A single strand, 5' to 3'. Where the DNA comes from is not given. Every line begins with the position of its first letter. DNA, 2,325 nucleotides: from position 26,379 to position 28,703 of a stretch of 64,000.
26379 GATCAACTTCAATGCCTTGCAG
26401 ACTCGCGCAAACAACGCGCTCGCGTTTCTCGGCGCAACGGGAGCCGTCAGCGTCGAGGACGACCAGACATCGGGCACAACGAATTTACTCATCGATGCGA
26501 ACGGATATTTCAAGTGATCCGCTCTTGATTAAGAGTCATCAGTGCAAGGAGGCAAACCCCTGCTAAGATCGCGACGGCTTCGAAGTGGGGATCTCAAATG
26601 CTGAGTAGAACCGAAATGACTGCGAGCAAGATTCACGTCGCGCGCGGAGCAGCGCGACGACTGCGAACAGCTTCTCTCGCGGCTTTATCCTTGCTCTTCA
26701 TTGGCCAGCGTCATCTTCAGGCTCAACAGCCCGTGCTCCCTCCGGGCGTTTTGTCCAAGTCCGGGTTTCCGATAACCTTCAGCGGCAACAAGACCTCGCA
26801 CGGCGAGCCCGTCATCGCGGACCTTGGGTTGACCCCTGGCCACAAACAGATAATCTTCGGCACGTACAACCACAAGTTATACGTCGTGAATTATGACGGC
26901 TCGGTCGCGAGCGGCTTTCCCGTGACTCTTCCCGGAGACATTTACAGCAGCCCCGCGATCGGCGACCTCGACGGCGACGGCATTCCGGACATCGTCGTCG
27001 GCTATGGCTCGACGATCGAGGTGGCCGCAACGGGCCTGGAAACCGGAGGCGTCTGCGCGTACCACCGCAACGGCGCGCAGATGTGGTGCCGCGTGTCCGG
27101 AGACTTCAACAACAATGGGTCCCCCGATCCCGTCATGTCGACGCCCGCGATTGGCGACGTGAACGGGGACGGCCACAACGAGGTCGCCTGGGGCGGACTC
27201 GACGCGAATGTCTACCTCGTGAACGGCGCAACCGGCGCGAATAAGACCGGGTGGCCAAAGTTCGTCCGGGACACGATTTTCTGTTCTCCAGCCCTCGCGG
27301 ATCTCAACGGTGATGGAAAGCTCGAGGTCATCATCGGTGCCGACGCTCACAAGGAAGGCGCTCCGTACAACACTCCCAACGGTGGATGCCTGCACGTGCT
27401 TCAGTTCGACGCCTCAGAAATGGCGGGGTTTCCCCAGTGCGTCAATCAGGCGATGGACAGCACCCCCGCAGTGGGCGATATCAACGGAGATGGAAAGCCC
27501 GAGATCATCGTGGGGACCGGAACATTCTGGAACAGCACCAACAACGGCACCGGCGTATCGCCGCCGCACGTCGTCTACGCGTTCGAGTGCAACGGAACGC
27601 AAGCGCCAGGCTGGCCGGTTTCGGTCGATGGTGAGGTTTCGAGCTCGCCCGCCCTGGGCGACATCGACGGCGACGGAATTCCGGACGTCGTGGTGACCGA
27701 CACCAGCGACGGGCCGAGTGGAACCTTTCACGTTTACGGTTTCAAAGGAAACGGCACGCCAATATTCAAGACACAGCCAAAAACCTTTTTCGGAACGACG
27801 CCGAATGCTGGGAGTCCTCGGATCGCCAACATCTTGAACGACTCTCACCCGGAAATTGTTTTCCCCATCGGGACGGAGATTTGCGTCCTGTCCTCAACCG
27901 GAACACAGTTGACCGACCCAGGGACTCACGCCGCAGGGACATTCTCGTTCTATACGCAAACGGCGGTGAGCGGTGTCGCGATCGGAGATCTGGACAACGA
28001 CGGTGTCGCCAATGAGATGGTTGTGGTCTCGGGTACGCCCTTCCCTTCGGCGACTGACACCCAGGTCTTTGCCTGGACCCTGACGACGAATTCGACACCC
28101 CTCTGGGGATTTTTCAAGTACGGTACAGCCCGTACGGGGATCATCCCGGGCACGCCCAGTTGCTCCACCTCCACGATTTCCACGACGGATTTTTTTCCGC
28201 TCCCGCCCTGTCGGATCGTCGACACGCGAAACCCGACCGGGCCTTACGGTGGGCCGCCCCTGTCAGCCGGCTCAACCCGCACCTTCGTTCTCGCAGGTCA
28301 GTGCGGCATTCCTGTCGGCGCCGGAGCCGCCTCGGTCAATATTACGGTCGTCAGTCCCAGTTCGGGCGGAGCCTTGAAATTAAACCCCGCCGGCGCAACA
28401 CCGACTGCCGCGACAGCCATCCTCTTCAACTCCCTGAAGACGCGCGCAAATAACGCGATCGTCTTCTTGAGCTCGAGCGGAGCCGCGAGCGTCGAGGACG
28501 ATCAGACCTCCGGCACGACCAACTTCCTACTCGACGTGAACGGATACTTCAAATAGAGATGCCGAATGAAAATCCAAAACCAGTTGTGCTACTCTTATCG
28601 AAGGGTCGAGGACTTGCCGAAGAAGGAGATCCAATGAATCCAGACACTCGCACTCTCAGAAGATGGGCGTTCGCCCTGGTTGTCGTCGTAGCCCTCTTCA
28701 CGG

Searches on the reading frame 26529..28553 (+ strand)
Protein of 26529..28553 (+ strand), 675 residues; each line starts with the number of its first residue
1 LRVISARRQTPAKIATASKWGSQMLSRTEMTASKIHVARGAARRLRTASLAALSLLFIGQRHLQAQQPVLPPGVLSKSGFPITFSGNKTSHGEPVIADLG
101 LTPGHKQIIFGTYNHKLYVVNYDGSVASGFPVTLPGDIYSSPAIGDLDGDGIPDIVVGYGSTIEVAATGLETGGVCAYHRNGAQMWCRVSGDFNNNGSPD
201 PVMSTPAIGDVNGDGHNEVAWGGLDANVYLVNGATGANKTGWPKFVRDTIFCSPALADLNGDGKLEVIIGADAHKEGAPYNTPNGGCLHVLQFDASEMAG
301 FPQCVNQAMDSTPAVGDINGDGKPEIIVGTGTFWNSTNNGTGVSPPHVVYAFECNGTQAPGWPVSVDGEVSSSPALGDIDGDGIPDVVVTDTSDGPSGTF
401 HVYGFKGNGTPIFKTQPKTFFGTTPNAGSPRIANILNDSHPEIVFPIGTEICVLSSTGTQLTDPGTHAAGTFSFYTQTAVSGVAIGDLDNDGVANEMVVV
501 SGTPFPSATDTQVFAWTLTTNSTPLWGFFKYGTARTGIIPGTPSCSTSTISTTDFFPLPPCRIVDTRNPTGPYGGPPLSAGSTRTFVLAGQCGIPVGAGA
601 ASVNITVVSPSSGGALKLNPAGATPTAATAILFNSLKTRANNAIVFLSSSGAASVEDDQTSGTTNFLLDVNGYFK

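Call 40: search_protein_families(library=pfam, proteins=[window:26529-28553:+], max_evalue=0.00001)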
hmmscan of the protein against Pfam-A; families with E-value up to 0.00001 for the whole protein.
window:26529-28553:+ (675 aa): 3 families
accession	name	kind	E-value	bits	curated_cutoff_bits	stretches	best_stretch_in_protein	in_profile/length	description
PF13517.12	FG-GAP_3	-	2.9e-32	111.5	26.9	3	317-389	1-61/61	FG-GAP-like repeat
PF01839.29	FG-GAP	-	3.2e-26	91.2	22.1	0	312-333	4-25/37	FG-GAP repeat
PF16743.10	PliI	-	9.9e-06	25.7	27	0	364-400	53-87/123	Periplasmic lysozyme inhibitor of I-type lysozyme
